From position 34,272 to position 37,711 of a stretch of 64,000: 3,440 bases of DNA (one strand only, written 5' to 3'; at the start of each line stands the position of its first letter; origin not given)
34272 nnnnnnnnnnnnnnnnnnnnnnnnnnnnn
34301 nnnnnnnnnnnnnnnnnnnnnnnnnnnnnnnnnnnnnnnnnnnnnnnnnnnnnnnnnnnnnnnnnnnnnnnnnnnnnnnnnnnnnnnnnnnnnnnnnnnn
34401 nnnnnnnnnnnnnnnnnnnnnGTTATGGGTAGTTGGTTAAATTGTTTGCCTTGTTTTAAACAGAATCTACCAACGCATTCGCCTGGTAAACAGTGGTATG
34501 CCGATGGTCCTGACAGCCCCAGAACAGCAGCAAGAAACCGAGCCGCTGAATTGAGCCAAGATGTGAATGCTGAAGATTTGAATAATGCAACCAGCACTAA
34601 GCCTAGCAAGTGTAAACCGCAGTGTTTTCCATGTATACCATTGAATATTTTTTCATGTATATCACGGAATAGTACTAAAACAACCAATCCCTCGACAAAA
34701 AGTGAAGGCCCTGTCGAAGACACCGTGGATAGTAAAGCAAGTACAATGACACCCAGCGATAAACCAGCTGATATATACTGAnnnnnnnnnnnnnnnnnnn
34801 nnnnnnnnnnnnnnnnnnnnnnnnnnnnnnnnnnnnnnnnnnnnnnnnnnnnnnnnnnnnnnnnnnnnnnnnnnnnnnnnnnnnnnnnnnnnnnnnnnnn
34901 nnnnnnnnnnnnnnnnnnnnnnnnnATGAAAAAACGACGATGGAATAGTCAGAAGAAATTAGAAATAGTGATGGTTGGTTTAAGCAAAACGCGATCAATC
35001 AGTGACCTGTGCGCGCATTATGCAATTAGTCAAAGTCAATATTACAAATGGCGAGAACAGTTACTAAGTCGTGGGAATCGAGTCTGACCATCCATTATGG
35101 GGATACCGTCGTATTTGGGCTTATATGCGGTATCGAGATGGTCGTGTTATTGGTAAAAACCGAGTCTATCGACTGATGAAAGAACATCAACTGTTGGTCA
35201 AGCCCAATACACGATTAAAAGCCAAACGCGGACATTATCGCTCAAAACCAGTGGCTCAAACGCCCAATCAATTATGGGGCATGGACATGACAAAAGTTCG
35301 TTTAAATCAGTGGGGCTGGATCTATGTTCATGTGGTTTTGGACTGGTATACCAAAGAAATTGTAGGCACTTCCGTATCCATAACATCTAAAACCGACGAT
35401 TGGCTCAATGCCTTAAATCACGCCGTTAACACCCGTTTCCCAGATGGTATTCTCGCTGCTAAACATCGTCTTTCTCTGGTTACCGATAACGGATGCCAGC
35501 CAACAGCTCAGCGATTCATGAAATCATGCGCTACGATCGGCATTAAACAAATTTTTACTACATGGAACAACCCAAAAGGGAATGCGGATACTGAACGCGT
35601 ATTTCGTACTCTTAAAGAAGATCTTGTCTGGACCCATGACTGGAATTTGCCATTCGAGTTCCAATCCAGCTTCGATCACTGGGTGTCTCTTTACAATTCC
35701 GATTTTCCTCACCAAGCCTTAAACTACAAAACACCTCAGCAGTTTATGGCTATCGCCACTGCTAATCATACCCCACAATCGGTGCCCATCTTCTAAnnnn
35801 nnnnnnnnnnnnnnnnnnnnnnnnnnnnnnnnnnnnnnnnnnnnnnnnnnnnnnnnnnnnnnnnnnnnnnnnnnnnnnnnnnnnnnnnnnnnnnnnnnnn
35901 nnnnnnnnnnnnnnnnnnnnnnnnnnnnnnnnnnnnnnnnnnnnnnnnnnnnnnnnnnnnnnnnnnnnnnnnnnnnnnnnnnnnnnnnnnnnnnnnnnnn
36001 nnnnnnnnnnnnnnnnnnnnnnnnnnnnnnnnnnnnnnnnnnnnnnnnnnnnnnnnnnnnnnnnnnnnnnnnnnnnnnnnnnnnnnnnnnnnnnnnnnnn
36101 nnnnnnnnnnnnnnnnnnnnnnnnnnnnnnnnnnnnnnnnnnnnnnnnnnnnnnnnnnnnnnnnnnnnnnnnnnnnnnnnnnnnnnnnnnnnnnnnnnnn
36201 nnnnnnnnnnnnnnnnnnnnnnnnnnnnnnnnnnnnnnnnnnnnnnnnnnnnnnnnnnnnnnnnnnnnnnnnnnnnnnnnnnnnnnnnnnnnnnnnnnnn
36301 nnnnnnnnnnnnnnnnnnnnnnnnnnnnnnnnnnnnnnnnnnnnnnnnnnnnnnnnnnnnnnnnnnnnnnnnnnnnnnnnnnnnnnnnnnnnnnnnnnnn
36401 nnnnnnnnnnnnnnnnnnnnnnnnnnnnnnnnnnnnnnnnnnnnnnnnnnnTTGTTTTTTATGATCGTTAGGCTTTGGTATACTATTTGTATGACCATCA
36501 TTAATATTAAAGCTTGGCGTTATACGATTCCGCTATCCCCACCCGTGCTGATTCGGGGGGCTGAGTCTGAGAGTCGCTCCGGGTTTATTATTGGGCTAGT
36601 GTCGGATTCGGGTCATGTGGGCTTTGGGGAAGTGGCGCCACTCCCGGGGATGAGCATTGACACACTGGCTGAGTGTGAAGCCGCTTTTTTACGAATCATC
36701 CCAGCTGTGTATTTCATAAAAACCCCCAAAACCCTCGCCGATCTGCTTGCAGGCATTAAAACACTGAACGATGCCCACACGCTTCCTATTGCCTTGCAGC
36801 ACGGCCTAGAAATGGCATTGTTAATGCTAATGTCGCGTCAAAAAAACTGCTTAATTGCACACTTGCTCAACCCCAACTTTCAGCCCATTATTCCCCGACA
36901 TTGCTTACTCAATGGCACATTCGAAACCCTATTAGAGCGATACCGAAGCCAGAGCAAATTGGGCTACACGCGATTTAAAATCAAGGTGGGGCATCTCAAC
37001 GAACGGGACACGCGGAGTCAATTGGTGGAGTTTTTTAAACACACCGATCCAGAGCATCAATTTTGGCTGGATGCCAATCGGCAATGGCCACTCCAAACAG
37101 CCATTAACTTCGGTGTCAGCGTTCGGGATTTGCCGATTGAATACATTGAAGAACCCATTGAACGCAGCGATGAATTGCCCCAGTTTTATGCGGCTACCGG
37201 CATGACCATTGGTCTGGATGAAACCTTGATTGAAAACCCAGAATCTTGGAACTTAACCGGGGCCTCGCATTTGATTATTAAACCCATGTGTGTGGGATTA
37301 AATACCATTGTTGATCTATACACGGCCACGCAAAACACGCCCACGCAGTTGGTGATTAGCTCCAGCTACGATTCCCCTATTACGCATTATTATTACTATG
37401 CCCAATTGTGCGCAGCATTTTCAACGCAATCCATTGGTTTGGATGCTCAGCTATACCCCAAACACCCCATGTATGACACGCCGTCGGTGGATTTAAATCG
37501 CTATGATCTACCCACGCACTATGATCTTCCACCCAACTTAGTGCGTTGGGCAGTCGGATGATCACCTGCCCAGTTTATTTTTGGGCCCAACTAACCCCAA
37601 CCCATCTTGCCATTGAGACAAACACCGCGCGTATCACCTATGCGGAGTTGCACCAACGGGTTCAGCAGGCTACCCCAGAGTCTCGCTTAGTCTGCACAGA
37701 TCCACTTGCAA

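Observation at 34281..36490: AT-rich accessory islet wedged between thiG and menC carrying eukaryote-like genes and an IS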

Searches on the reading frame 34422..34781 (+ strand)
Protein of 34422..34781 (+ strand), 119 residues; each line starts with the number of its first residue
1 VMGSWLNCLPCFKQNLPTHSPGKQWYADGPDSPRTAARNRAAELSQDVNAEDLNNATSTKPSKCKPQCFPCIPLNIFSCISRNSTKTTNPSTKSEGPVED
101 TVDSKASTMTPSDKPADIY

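Call 3: search_protein_families(library=pfam, proteins=[window:34422-34781:+], max_evalue=0.1)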
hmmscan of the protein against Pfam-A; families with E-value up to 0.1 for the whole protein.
window:34422-34781:+ (119 aa): 0 families

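Call 76: search_protein_families(library=ncbifam, proteins=[P0021, L031:715-1002:+, window:34425-34781:+, L036:14379-15800:+], max_evalue=0.001)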
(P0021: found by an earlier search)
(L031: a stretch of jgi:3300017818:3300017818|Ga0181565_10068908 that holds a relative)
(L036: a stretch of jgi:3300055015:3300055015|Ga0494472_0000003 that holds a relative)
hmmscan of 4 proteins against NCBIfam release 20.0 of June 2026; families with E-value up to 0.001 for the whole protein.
P0021 (265 aa): 4 families
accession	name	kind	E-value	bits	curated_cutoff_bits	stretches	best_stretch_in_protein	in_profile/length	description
NF033516.0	transpos_IS3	equivalog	1e-54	186.2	160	1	9-249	123-368/369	IS3 family transposase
NF033577.2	transpos_IS481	equivalog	8.3e-34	117.4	224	1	14-249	57-283/284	IS481 family transposase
NF006918.0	PRK09409.1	subfamily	1.7e-17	64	597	1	6-256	40-291/301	IS2 transposase TnpB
NF033594.2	transpos_ISNCY_2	equivalog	2.7e-05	23.5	250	1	42-210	82-251/368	ISNCY family transposase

L031:715-1002:+ (95 aa): 4 families
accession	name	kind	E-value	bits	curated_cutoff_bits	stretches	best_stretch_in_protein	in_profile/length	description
NF047595.1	IS66_ISRel24_TnpA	equivalog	9e-08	32.7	74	1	2-52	1-47/113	IS66-like element accessory protein TnpA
NF033516.0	transpos_IS3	equivalog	1.8e-07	30.8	160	1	10-83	2-75/369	IS3 family transposase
NF051866.1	CtrAInhibSciP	equivalog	0.00027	21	100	1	3-51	30-78/90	CtrA inhibitor SciP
NF033577.2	transpos_IS481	equivalog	0.00059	19.4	224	1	11-56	2-47/284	IS481 family transposase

window:34425-34781:+ (118 aa): 0 families

L036:14379-15800:+ (474 aa): 0 families

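Call 77: search_protein_families(library=pfam, proteins=[L036:14379-15800:+, P0017, L038:9042-10148:+], max_evalue=0.01)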
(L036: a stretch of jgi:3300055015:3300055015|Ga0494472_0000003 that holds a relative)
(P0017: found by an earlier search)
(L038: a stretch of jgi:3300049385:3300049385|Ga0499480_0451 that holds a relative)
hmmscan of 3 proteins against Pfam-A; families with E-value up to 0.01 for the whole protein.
L036:14379-15800:+ (474 aa): 0 families

P0017 (120 aa): 0 families

L038:9042-10148:+ (368 aa): 4 families
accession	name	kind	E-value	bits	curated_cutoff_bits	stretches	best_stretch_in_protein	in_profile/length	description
PF13475.11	DUF4116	-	1.2e-91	300.5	24.9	6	209-258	1-49/49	Domain of unknown function (DUF4116)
PF24755.2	SpoVR_C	-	8.5e-09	35.8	27.6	0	278-304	10-38/55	SpoVR-like C-terminal domain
PF03756.19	AfsA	-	2.9e-05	24.5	24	0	133-164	48-79/133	A-factor biosynthesis hotdog domain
PF01890.21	CbiG_C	-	0.001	20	27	0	134-170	20-60/117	Cobalamin synthesis G C-terminus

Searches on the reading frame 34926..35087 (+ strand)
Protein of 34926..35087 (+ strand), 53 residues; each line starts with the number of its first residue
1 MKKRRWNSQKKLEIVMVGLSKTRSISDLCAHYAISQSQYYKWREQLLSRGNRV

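Call 3: search_protein_families(library=pfam, proteins=[window:34926-35087:+], max_evalue=0.1)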
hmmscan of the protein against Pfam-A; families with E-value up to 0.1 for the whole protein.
window:34926-35087:+ (53 aa): 6 families
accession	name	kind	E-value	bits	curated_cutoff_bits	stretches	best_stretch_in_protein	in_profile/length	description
PF01527.26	HTH_Tnp_1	-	1.6e-08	35.1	24.1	1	1-47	1-48/75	Transposase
PF13518.12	HTH_28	-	9.7e-06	26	25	1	11-48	2-38/52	Helix-turn-helix domain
PF13022.12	HTH_Tnp_1_2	-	0.00058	20.4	27.9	1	8-44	11-48/122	Helix-turn-helix of insertion element transposase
PF06627.17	DUF1153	-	0.0023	18.5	23.5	1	3-51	27-75/87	Protein of unknown function (DUF1153)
PF13384.12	HTH_23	-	0.0049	17.1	24.6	1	16-46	10-41/50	Homeodomain-like domain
PF08282.18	Hydrolase_3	-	0.089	12.9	20.9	1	7-40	174-207/255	haloacid dehalogenase-like hydrolase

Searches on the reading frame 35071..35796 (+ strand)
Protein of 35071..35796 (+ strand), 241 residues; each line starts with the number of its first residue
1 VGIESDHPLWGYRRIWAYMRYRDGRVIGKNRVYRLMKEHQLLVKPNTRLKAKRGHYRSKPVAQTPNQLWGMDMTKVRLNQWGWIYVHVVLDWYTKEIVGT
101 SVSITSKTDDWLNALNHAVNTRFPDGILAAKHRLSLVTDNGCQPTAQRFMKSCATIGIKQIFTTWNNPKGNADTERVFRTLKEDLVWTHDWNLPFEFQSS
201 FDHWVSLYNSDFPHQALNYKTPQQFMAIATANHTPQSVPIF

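Call 3: search_protein_families(library=pfam, proteins=[window:35071-35796:+], max_evalue=0.1)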
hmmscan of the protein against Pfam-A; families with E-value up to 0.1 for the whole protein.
window:35071-35796:+ (241 aa): 5 families
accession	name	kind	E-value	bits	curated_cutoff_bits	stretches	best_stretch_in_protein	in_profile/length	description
PF00665.32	rve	-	5.7e-19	68.7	32.6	1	64-168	3-102/102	Integrase core domain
PF13276.12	HTH_21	-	3.2e-11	43.7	28.1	1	6-45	17-56/60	HTH-like domain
PF13683.12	rve_3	-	1.8e-09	37.6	26.5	1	157-222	2-67/67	Integrase core domain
PF13068.11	DUF3932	-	0.0034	17.9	25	1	193-239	7-52/81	Protein of unknown function (DUF3932)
PF24764.1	rva_4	-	0.012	15.8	26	1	63-120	5-60/194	Integrase core domain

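Call 76: search_protein_families(library=ncbifam, proteins=[window:35071-35796:+, P0021, L031:715-1002:+, L036:14379-15800:+], max_evalue=0.001)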
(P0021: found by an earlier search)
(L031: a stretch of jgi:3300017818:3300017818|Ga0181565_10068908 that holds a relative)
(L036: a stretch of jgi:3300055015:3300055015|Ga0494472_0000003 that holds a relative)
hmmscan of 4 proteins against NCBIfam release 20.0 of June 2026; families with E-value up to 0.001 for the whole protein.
window:35071-35796:+ (241 aa): 4 families
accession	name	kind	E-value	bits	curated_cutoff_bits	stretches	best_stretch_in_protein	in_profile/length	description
NF033516.0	transpos_IS3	equivalog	2.2e-51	175.2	160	1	5-225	144-368/369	IS3 family transposase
NF033577.2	transpos_IS481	equivalog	8.6e-33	114.1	224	1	4-225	71-283/284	IS481 family transposase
NF006918.0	PRK09409.1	subfamily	7.3e-15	55.3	597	1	6-232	62-291/301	IS2 transposase TnpB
NF033594.2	transpos_ISNCY_2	equivalog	0.00013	21.2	250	1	23-186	87-251/368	ISNCY family transposase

P0021 (265 aa): 4 families
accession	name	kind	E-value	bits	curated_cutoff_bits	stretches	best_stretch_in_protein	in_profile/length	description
NF033516.0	transpos_IS3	equivalog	1e-54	186.2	160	1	9-249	123-368/369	IS3 family transposase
NF033577.2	transpos_IS481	equivalog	8.3e-34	117.4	224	1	14-249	57-283/284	IS481 family transposase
NF006918.0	PRK09409.1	subfamily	1.7e-17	64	597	1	6-256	40-291/301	IS2 transposase TnpB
NF033594.2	transpos_ISNCY_2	equivalog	2.7e-05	23.5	250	1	42-210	82-251/368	ISNCY family transposase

L031:715-1002:+ (95 aa): 4 families
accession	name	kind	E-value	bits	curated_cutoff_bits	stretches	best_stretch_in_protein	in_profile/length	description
NF047595.1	IS66_ISRel24_TnpA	equivalog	9e-08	32.7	74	1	2-52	1-47/113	IS66-like element accessory protein TnpA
NF033516.0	transpos_IS3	equivalog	1.8e-07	30.8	160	1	10-83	2-75/369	IS3 family transposase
NF051866.1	CtrAInhibSciP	equivalog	0.00027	21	100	1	3-51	30-78/90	CtrA inhibitor SciP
NF033577.2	transpos_IS481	equivalog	0.00059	19.4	224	1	11-56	2-47/284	IS481 family transposase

L036:14379-15800:+ (474 aa): 0 families

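Call 77: search_protein_families(library=pfam, proteins=[L036:14379-15800:+, P0017, L038:9042-10148:+], max_evalue=0.01)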
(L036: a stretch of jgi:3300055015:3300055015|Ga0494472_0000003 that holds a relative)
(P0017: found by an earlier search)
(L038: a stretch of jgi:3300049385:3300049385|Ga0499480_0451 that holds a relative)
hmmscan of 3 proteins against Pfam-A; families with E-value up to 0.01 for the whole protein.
L036:14379-15800:+ (474 aa): 0 families

P0017 (120 aa): 0 families

L038:9042-10148:+ (368 aa): 4 families
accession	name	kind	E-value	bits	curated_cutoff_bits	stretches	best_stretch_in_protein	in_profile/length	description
PF13475.11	DUF4116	-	1.2e-91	300.5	24.9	6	209-258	1-49/49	Domain of unknown function (DUF4116)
PF24755.2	SpoVR_C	-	8.5e-09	35.8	27.6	0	278-304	10-38/55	SpoVR-like C-terminal domain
PF03756.19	AfsA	-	2.9e-05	24.5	24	0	133-164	48-79/133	A-factor biosynthesis hotdog domain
PF01890.21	CbiG_C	-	0.001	20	27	0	134-170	20-60/117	Cobalamin synthesis G C-terminus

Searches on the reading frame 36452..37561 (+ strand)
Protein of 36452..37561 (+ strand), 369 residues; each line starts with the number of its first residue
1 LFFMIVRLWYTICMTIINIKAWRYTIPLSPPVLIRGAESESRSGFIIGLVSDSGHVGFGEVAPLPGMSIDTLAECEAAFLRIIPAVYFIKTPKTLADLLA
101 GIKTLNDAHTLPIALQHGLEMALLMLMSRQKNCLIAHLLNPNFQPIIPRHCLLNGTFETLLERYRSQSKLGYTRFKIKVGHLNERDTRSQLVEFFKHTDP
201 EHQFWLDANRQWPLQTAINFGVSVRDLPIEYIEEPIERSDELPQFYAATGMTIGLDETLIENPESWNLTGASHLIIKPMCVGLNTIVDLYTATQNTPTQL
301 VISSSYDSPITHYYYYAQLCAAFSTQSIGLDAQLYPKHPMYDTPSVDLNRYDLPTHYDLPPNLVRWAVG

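Call 3: search_protein_families(library=pfam, proteins=[window:36452-37561:+], max_evalue=0.1)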
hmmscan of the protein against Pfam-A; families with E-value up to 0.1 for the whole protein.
window:36452-37561:+ (369 aa): 2 families
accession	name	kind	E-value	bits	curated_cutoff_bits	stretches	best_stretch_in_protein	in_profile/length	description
PF21508.2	MenC_N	-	6.6e-12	45.8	27.3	1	19-80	4-64/94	MenC, N-terminal domain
PF13378.12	MR_MLE_C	-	5.1e-11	43.1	29.4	1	167-261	10-107/219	Enolase C-terminal domain-like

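Call 8: find_related_loci(query=window:36491-37561:+, collection=genome_contigs, flank=10000)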
Query window:36491-37561:+ (356 aa) in genome_contigs; peptide patterns used: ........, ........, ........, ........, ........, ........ (x = any residue, [..] = any of these).
73 stretches matched a pattern; 1 encode a relative of the query (tblastn E <= 1e-3); 1 distinct loci.
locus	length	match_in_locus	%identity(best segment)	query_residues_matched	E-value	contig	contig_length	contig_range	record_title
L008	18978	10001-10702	23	39-271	5e-7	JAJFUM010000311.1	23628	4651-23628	MAG: Deltaproteobacteria bacterium isolate bin.454 k141_779377, whole genome shotgun sequence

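Call 25: find_related_loci(query=window:36491-37561:+, collection=metagenome_contigs, flank=10000)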
Query window:36491-37561:+ (356 aa) in metagenome_contigs; peptide patterns used: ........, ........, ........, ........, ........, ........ (x = any residue, [..] = any of these).
92 stretches matched a pattern; 5 encode a relative of the query (tblastn E <= 1e-3); 5 distinct loci.
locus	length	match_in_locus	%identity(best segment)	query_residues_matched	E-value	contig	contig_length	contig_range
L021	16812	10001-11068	99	1-356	0e+0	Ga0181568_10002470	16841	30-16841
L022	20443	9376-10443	99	1-356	0e+0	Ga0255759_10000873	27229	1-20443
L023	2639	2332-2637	97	1-102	2e-60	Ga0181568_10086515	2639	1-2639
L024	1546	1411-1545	100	1-45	1e-24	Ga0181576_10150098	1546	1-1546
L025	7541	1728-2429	23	39-271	2e-5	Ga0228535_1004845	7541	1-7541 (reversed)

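Call 42: search_protein_families(library=pfam, proteins=[L021:5309-7525:-, L021:7702-9777:-, L021:1705-4278:-, L021:584-1225:-, L023:354-1235:+, L023:1238-1936:+, L021:4598-4864:-], max_evalue=0.01)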
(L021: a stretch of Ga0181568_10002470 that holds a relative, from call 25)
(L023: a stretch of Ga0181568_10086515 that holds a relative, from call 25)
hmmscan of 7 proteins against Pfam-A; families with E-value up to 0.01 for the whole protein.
L021:5309-7525:- (738 aa): 6 families
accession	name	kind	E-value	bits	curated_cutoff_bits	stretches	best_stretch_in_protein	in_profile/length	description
PF13475.11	DUF4116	-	1.3e-282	911.8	24.9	17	482-530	1-49/49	Domain of unknown function (DUF4116)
PF24755.2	SpoVR_C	-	3e-30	104.4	27.6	0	347-367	10-30/55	SpoVR-like C-terminal domain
PF03756.19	AfsA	-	3.2e-05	24.4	24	0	221-254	48-81/133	A-factor biosynthesis hotdog domain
PF00240.29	ubiquitin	-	7.6e-05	22.8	25.4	1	48-100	1-52/72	Ubiquitin family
PF19840.4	DUF6317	-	0.00034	21.7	27.4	0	433-503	5-80/100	Family of unknown function (DUF6317)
PF23706.1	Rv1893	-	0.00043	20.5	27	0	478-507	8-37/72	Rv1893-like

L021:7702-9777:- (691 aa): 5 families
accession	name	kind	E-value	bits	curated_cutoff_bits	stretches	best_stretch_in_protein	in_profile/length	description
PF13475.11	DUF4116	-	3.4e-190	615.9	24.9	14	415-463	1-49/49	Domain of unknown function (DUF4116)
PF24755.2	SpoVR_C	-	2.9e-19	69.3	27.6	0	238-270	9-41/55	SpoVR-like C-terminal domain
PF03756.19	AfsA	-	7.4e-06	26.5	24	0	264-312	48-96/133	A-factor biosynthesis hotdog domain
PF01890.21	CbiG_C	-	5.2e-05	24.2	27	0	484-536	13-66/117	Cobalamin synthesis G C-terminus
PF18450.7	zf_C2H2_6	-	0.003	17.9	39.2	0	505-517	10-22/28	Zinc Finger domain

L021:1705-4278:- (857 aa): 14 families
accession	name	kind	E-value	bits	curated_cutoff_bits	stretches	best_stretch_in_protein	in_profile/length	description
PF13475.11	DUF4116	-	0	1037.3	24.9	19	749-797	1-49/49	Domain of unknown function (DUF4116)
PF24755.2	SpoVR_C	-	4.5e-31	107.1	27.6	0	502-525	10-33/55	SpoVR-like C-terminal domain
PF03756.19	AfsA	-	3.3e-19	69.7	24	0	407-437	49-79/133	A-factor biosynthesis hotdog domain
PF08678.16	Rsbr_N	-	8.5e-13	49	27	0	726-761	61-95/130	Rsbr N terminal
PF16484.10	CPT_N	-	1e-07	32.2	27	0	360-376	13-29/47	Carnitine O-palmitoyltransferase N-terminus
PF23706.1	Rv1893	-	3.2e-06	27.3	27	0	668-699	6-37/72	Rv1893-like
PF01890.21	CbiG_C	-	2.6e-05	25.2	27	0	776-820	18-66/117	Cobalamin synthesis G C-terminus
PF18450.7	zf_C2H2_6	-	9.5e-05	22.7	39.2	0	176-189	10-23/28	Zinc Finger domain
PF10466.14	Inhibitor_I34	-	0.00019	22.4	25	0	588-608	12-32/69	Saccharopepsin inhibitor I34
PF19833.4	RecG_dom3_C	-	0.00036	21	26.8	0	439-484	2-45/87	ATP-dependent DNA helicase RecG, domain 3, C-terminal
PF19840.4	DUF6317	-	0.0008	20.5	27.4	0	87-159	5-82/100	Family of unknown function (DUF6317)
PF17931.6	TetR_C_23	-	0.001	19.7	29.1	0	719-754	11-45/127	Tetracyclin repressor-like, C-terminal domain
PF19612.4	DUF6117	-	0.0022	18.3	27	0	250-290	7-47/87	Family of unknown function (DUF6117)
PF07892.16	DUF1667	-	0.0065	16.9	27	0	127-151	5-29/82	Protein of unknown function (DUF1667)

L021:584-1225:- (213 aa): 0 families

L023:354-1235:+ (293 aa): 2 families
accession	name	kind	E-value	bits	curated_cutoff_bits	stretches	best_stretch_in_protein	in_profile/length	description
PF13031.12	DUF3892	-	5.8e-08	33.5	22.3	1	19-69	20-70/71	Protein of unknown function (DUF3892)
PF07182.16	DUF1402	-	5.6e-06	26.2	27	1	211-268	204-263/300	Protein of unknown function (DUF1402)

L023:1238-1936:+ (232 aa): 0 families

L021:4598-4864:- (88 aa): 1 family
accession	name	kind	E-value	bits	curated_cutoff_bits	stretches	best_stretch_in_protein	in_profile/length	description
PF13751.12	DDE_Tnp_1_6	-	1.7e-05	25.5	25.1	1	38-76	80-124/125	Transposase DDE domain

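Call 77: search_protein_families(library=pfam, proteins=[L023:23-340:+], max_evalue=0.01)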
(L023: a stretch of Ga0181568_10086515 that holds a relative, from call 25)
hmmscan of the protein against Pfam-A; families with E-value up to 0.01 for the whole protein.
L023:23-340:+ (105 aa): 2 families
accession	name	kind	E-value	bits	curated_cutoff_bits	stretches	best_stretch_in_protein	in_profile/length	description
PF08220.18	HTH_DeoR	-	1.2e-05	25.4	21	1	46-92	1-47/57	DeoR-like helix-turn-helix domain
PF22168.2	DIP2311-like_C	-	0.0071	17.1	27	1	66-104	26-63/63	Transcriptional regulator DIP2311-like, C-terminal domain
